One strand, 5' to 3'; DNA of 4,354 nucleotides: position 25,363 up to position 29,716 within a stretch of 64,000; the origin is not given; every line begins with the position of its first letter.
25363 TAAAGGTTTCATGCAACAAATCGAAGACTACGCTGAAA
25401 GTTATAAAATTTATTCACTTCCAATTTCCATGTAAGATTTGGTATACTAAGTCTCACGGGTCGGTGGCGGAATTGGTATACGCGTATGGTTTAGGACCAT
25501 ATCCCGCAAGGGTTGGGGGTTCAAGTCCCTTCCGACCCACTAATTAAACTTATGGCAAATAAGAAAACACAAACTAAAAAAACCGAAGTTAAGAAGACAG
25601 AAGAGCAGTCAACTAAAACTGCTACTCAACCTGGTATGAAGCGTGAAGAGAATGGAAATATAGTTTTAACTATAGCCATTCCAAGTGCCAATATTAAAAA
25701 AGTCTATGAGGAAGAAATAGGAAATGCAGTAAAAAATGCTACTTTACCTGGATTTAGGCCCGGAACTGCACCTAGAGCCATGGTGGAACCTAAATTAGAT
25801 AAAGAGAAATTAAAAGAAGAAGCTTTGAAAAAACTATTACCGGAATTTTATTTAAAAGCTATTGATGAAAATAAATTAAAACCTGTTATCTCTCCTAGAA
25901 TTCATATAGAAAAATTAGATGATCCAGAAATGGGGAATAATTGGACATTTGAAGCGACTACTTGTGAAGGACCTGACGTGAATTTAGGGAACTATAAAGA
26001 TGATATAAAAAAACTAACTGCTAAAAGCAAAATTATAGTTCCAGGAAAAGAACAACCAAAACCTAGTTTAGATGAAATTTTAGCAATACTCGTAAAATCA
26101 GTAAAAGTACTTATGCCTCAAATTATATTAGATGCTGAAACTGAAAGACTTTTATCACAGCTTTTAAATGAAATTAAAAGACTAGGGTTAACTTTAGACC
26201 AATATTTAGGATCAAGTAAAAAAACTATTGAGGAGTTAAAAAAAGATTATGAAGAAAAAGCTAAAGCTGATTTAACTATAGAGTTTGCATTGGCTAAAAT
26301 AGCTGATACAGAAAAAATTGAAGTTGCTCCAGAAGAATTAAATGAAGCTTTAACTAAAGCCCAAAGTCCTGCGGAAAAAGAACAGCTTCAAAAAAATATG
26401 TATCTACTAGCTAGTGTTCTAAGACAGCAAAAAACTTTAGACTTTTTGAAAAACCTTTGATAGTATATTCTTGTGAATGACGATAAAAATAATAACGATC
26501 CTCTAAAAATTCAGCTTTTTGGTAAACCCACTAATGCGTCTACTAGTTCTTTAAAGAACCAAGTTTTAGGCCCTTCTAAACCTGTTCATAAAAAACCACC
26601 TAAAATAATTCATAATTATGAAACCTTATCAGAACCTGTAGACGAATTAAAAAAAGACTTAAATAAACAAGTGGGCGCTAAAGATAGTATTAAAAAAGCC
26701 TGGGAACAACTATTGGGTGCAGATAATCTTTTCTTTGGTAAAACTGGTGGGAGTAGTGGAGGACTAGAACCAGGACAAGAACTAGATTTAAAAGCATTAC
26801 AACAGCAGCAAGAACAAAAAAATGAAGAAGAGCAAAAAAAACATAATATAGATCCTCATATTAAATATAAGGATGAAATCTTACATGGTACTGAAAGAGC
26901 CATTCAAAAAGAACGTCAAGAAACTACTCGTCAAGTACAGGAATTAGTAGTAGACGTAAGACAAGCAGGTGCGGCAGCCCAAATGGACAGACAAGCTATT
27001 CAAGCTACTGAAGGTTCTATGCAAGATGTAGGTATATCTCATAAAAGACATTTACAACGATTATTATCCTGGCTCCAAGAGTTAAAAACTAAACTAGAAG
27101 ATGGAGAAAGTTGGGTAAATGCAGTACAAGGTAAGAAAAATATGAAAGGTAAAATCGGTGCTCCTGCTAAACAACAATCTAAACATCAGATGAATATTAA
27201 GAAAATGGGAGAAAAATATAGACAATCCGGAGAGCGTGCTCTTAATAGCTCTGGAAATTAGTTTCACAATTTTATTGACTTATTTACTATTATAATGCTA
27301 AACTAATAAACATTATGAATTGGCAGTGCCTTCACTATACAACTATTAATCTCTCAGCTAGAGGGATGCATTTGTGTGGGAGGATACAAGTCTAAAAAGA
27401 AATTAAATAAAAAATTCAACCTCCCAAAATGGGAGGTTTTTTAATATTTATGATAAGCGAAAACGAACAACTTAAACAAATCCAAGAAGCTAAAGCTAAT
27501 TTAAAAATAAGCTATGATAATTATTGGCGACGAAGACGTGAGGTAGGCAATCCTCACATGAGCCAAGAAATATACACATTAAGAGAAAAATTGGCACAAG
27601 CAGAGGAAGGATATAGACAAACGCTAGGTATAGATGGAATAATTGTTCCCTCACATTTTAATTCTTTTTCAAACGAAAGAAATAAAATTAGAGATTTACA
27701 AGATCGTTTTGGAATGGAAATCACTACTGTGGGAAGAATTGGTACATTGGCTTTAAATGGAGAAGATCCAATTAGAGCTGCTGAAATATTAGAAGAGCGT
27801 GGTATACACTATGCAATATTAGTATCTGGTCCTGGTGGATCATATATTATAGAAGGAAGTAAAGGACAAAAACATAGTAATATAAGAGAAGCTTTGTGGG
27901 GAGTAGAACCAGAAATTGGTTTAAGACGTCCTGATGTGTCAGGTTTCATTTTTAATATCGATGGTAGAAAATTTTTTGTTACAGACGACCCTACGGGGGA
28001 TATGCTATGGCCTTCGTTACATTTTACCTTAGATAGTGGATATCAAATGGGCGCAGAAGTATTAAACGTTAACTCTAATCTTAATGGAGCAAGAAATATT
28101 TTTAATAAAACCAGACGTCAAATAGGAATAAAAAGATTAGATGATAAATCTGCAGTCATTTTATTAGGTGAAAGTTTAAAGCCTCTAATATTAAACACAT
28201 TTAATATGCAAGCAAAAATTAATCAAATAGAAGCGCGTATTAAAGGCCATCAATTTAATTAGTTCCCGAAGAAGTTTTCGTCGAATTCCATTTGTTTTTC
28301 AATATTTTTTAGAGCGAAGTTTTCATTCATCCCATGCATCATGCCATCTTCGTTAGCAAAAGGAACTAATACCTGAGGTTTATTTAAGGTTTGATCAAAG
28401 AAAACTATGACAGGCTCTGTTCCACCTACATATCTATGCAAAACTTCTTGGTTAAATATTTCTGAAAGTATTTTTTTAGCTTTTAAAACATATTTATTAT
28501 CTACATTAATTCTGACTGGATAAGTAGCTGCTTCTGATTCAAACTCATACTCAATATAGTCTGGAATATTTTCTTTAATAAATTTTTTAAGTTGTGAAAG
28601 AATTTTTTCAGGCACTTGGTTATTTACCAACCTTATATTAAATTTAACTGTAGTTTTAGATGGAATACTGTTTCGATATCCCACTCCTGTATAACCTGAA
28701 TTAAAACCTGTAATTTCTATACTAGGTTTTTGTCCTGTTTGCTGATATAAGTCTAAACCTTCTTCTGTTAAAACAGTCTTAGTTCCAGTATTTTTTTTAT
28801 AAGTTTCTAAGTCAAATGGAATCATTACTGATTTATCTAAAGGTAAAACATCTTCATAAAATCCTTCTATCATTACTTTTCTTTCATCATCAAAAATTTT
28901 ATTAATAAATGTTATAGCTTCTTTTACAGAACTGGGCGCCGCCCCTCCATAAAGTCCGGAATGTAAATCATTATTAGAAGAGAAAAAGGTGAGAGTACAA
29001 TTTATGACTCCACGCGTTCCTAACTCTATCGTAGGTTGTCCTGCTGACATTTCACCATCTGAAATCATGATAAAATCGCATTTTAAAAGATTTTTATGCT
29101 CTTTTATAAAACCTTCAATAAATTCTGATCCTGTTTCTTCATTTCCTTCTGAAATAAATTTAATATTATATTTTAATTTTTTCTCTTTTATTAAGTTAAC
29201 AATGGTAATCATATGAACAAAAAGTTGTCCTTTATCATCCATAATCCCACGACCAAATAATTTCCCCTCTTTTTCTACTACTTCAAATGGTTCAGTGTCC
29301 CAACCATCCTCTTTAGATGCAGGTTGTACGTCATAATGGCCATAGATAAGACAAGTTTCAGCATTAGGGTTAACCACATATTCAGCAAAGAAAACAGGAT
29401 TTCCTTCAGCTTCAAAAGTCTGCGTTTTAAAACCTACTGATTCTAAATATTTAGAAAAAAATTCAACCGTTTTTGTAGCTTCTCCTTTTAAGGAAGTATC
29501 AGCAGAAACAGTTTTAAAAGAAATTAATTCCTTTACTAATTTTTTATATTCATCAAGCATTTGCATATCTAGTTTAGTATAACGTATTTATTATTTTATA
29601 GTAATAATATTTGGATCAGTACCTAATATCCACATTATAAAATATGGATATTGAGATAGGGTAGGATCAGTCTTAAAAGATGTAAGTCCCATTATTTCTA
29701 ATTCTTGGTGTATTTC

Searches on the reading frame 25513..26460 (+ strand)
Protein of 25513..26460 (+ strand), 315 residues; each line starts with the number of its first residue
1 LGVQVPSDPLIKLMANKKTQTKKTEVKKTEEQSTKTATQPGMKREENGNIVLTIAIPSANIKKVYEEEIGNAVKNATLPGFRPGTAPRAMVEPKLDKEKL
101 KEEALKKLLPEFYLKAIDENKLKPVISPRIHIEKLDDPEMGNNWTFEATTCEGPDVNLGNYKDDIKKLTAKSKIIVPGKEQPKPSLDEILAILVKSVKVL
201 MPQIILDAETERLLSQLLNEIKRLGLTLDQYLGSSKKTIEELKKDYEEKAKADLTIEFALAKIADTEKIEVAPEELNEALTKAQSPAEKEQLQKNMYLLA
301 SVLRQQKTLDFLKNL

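Call 87: search_protein_families(library=pfam, proteins=[window:25513-26460:+], max_evalue=10)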
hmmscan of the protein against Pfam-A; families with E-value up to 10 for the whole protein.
window:25513-26460:+ (315 aa): 4 families
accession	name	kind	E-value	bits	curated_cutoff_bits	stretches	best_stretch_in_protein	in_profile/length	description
PF05697.18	Trigger_N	-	7.3e-26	91.6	22.2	1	44-165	7-123/144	Bacterial trigger factor protein (TF)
PF05698.19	Trigger_C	-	1.3e-17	64.7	22.7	1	187-312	27-160/162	Bacterial trigger factor protein (TF) C-terminus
PF22271.1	DUF6955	-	0.14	12.9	27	1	242-282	34-74/91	Family of unknown function (DUF6955)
PF13624.11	SurA_N_3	-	0.33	11.2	27.2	1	220-306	57-141/162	SurA-like N-terminal domain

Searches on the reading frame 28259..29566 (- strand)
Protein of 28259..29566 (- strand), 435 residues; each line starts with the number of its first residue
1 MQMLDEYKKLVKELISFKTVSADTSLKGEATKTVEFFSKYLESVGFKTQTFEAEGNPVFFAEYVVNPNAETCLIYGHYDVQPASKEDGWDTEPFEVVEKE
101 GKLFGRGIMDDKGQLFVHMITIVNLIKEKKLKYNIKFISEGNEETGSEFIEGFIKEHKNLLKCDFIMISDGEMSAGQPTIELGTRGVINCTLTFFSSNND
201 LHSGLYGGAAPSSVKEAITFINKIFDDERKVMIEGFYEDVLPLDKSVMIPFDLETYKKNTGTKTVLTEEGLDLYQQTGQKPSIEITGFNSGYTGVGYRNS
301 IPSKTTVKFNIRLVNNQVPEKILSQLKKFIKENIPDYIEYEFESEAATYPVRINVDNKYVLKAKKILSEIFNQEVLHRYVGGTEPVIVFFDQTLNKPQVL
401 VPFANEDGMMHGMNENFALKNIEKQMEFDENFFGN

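Call 12: search_protein_families(library=ncbifam, proteins=[window:28259-29566:-], max_evalue=0.001)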
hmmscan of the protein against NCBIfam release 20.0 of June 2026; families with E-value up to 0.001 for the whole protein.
window:28259-29566:- (435 aa): 44 families (the best 25 are shown)
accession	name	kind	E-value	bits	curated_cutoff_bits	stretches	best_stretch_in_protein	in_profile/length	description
NF006053.0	PRK08201.1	equivalog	3.5e-95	319.6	441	1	9-428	18-445/458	dipeptidase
NF006579.0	PRK09104.1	subfamily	5.6e-84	282.7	327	1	10-424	23-450/465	hypothetical protein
NF005914.0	PRK07907.1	subfamily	1e-76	258.6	300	1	4-426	17-443/456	hypothetical protein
NF005034.0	PRK06446.1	subfamily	9.5e-74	248.7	369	1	10-433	4-430/436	hypothetical protein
NF005478.0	PRK07079.1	subfamily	9e-49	166.6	330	1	6-421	18-439/469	hypothetical protein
TIGR01910.1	DapE-ArgE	subfamily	1.9e-35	122.8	217.6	2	9-230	2-218/373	ArgE/DapE family deacylase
NF006399.0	PRK08651.1-2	equivalog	3e-33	115.4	381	1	9-204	5-194/405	succinyl-diaminopimelate desuccinylase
TIGR01246.1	dapE_proteo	equivalog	2.2e-29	102.6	361.8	2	8-194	2-184/370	succinyl-diaminopimelate desuccinylase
NF009557.0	PRK13009.1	equivalog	2.3e-27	96.1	284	2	8-194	6-188/377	succinyl-diaminopimelate desuccinylase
NF006365.0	PRK08588.1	subfamily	2.8e-27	96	289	1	10-427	12-371/383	succinyl-diaminopimelate desuccinylase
NF010589.0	PRK13983.1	equivalog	5.2e-27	94.8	333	1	3-184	12-202/409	M20 family metallo-hydrolase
NF006596.0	PRK09133.1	subfamily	1.8e-20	73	349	1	7-172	40-205/474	hypothetical protein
NF005710.0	PRK07522.1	subfamily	1.5e-19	70.5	412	1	6-160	9-158/391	acetylornithine deacetylase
NF006326.0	PRK08554.1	equivalog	6.6e-19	68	354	1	9-173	13-174/446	peptidase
NF006400.0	PRK08651.1-3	equivalog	8.3e-19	67.6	374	1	5-190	10-200/410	succinyl-diaminopimelate desuccinylase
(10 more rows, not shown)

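Call 13: search_protein_families(library=pfam, proteins=[window:28259-29566:-], max_evalue=0.001)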
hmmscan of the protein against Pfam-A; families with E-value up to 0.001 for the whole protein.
window:28259-29566:- (435 aa): 2 families
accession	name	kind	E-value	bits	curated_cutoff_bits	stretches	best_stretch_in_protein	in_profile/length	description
PF01546.33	Peptidase_M20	-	8.7e-29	101.3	24.6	1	73-428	1-199/206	Peptidase family M20/M25/M40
PF07687.19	M20_dimer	-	6.4e-16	58.7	21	1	183-336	2-105/107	Peptidase dimerisation domain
